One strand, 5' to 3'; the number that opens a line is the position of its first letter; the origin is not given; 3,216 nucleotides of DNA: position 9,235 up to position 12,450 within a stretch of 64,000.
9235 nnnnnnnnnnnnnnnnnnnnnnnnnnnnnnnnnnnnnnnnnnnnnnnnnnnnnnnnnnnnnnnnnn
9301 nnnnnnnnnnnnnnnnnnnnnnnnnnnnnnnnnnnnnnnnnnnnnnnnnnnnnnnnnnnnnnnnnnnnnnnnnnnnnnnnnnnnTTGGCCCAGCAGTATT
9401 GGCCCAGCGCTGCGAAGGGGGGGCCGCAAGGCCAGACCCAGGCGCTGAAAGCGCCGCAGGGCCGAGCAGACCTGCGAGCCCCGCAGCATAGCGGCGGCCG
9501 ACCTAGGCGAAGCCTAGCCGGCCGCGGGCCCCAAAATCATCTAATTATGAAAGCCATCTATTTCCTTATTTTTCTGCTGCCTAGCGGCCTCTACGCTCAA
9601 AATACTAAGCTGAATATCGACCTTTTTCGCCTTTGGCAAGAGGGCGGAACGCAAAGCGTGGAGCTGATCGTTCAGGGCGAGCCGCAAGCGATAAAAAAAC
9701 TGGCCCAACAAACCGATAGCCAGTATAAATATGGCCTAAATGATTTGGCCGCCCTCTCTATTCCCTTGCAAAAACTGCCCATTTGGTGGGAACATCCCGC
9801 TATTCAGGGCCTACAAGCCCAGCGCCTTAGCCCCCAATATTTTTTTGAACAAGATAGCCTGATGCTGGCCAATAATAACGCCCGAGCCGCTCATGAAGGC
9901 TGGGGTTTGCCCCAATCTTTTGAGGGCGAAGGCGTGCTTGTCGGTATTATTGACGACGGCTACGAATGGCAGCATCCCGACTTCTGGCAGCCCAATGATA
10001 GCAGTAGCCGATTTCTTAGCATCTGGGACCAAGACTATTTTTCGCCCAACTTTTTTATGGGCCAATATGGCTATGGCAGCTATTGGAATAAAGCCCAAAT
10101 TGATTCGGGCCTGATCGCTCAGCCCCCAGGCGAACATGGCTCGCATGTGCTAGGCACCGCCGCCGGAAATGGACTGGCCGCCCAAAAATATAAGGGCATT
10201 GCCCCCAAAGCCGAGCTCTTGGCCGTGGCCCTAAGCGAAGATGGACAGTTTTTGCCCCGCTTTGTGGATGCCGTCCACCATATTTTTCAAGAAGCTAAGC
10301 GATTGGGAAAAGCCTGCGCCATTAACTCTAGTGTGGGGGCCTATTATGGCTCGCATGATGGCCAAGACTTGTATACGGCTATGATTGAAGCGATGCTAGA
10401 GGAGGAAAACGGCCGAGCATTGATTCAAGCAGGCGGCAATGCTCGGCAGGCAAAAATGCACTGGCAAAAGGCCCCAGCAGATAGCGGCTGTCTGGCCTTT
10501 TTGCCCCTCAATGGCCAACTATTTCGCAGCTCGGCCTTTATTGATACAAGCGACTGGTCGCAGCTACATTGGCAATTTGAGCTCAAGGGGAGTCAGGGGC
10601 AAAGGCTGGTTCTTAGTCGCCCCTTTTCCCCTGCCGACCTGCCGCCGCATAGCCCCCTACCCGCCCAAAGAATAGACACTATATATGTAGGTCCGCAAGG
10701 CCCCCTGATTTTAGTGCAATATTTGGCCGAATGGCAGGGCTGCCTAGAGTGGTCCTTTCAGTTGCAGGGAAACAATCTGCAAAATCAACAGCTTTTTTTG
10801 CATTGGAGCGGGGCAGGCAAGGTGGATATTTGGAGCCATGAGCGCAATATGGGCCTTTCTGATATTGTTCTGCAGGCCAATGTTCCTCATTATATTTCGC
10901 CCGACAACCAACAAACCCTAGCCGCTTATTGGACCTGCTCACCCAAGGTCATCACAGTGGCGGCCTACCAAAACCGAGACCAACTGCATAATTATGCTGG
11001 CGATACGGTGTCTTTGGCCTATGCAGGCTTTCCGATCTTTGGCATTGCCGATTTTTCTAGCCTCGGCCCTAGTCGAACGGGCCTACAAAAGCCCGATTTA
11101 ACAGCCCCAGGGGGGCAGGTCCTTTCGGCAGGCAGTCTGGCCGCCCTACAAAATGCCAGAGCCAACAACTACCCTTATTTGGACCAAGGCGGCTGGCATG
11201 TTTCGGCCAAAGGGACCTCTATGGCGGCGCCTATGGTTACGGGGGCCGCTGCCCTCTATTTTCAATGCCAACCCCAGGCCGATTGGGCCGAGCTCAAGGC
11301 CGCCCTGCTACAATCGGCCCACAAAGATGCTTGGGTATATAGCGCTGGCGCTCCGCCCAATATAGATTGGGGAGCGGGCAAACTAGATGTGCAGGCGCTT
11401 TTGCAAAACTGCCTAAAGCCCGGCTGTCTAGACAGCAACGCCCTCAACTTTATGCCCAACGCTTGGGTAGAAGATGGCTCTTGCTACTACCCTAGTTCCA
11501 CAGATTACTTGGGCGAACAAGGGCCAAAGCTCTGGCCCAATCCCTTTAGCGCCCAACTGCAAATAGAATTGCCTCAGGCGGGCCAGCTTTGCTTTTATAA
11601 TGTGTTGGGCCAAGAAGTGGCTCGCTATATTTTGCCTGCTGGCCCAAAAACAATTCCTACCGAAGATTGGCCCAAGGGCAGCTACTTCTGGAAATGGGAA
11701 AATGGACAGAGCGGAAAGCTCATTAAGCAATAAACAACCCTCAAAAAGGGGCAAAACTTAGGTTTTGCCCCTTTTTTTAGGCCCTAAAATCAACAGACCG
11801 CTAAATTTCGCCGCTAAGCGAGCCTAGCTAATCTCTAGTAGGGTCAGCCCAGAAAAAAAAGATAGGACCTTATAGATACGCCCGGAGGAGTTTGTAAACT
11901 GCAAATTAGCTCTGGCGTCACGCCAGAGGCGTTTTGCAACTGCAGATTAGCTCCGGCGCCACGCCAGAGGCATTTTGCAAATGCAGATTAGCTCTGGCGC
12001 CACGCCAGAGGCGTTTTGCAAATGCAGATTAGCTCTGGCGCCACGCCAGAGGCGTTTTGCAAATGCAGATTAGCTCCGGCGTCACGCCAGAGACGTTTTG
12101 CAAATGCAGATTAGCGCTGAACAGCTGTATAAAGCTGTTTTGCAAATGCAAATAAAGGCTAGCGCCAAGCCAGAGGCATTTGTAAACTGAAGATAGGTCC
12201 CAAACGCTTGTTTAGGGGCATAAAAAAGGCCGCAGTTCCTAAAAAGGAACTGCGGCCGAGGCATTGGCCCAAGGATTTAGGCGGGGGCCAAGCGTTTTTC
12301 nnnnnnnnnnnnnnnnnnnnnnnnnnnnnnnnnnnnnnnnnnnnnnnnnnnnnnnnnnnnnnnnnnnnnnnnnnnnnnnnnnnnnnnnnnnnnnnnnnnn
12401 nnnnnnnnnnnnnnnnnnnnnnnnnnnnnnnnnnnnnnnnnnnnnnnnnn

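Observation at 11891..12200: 41-bp x ~7 tandem array of perfect hairpins between two convergent genes (not a CRISPR array)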

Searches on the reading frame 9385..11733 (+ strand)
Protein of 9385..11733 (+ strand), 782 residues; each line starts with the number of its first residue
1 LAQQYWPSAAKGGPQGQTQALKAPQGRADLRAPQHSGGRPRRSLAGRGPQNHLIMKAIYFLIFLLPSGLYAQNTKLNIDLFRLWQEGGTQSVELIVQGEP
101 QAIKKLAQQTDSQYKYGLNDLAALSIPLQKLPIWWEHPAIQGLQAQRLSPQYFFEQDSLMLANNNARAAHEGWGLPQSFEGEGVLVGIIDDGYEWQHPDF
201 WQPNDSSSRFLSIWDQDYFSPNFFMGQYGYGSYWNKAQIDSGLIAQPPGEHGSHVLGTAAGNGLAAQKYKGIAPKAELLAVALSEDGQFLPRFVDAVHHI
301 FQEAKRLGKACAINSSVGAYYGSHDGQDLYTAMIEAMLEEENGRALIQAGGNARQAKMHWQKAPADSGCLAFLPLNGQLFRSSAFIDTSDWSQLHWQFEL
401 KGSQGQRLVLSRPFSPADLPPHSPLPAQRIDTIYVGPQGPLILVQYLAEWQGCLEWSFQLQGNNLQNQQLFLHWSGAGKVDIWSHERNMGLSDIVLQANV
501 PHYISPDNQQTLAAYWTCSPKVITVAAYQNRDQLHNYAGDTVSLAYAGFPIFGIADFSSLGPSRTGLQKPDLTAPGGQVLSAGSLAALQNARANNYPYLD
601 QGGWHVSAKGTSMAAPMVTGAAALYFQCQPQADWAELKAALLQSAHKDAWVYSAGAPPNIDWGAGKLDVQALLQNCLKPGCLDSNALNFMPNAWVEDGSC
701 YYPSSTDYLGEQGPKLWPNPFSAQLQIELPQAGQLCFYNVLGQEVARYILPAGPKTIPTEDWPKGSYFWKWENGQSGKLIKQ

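Call 10: search_protein_families(library=pfam, proteins=[window:9385-11733:+])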
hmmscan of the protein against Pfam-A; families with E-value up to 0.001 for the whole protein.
window:9385-11733:+ (782 aa): 2 families
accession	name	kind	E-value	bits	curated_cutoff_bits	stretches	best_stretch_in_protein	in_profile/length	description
PF00082.27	Peptidase_S8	-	3.3e-30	105.8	21.8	2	518-646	169-274/288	Subtilase family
PF18962.6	Por_Secre_tail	-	9.1e-05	23.1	27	1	716-776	1-67/75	Secretion system C-terminal sorting domain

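Call 75: search_protein_families(library=padloc, proteins=[window:9385-11733:+], max_evalue=0.01)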
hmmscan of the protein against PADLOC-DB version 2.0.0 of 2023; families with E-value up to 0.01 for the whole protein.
window:9385-11733:+ (782 aa): 4 families
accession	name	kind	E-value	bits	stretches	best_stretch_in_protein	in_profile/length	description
PDLC03014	subtilase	-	1.2e-19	69.1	2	558-647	312-377/391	-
PDLC02197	IetS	-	4e-05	20.1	1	555-628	446-513/749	-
PDLC02201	IetS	-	0.00016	18.1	1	555-646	437-525/781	-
PDLC02199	IetS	-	0.0073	12.5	1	555-641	518-596/826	-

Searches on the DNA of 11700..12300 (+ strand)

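Call 9: search_rna_families(source=window, start=11700, end=12300, threshold=evalue, max_evalue=10)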
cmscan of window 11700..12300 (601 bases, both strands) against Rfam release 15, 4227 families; matches with E-value up to 10: 20.
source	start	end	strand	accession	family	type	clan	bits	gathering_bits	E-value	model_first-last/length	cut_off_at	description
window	11743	11780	+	RF04343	Plastid-psbA-2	Cis-reg;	CL00153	30.9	55.8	0.00062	1-60/60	no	Plastid-psbA-2 3UTR RNA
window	11743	11779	-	RF04352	Plastid-psbA-4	Cis-reg;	CL00153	29.4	56.8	0.0045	1-61/61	no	Plastid-psbA-4 3UTR RNA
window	12130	12257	+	RF02634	EF3314_EF3315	Gene; sRNA;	-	28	100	0.0002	1-141/141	no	Enterococcus sRNA EF3314_EF3315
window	11709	11777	+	RF02057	STnc40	Gene; sRNA;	-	26.5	45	0.022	1-70/70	no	Salmonella enterica sRNA STnc40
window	11933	12028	-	RF03399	mir-986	Gene; miRNA;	-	20.5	70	0.089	1-94/94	no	mir-986 microRNA precursor family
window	12222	12300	-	RF02883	BcKCsr2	Gene; sRNA;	-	20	40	0.032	48-129/129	5'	Burkholderia sRNA 2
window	12222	12300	-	RF00111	SdsR_RyeB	Gene; sRNA;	CL00105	19.7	38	0.59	14-100/100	5'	SdsR_RyeB RNA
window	11941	12027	-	RF01070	sucA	Cis-reg;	-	19.2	40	0.51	1-83/83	no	SucA RNA motif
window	11993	12093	+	RF03631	MIR3440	Gene; miRNA;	-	18.3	105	0.39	1-127/127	no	MIR3440 microRNA precursor family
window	12212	12292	-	RF01719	Pseudomon-1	Gene; sRNA;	-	18.2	50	0.46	34-116/116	no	Pseudomon-1/ErsA RNA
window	11702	11803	-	RF01770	rimP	Cis-reg; leader;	-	16.8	47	4.9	1-102/102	no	Gammaprotebacteria rimP leader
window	12221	12300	-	RF00021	Spot_42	Gene; sRNA;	-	16.6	80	1.5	41-115/115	5'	Spot 42 RNA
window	11743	11777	-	RF04157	MIR9486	Gene; miRNA;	-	16.4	100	2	1-119/119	no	MIR9486 microRNA precursor family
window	11739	11781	-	RF01061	mir-548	Gene; miRNA;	-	16.1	90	4.4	1-84/84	no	mir-548 microRNA precursor family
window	11737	11775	-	RF00737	mir-322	Gene; miRNA;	-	15.7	62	3.6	1-84/84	no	mir-322 microRNA precursor family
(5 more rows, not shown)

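Call 50: search_dna_similar(query=window:11780-12220:+, collection=plasmids, mode=distant, max_evalue=0.001, max_rows=10)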
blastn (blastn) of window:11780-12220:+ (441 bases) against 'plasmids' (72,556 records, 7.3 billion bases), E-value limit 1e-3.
No match.

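Call 51: search_dna_similar(query=window:11780-12220:+, collection=phages, mode=distant, max_evalue=0.001, max_rows=10)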
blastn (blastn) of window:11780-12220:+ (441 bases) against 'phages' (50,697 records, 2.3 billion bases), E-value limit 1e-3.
No match.

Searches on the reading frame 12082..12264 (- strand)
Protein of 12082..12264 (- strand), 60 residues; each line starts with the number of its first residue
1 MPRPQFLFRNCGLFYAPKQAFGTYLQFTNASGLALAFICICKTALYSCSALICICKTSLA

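Call 75: search_protein_families(library=padloc, proteins=[window:12082-12264:-], max_evalue=0.01)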
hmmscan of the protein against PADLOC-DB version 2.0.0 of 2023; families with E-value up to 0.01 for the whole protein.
window:12082-12264:- (60 aa): 0 families
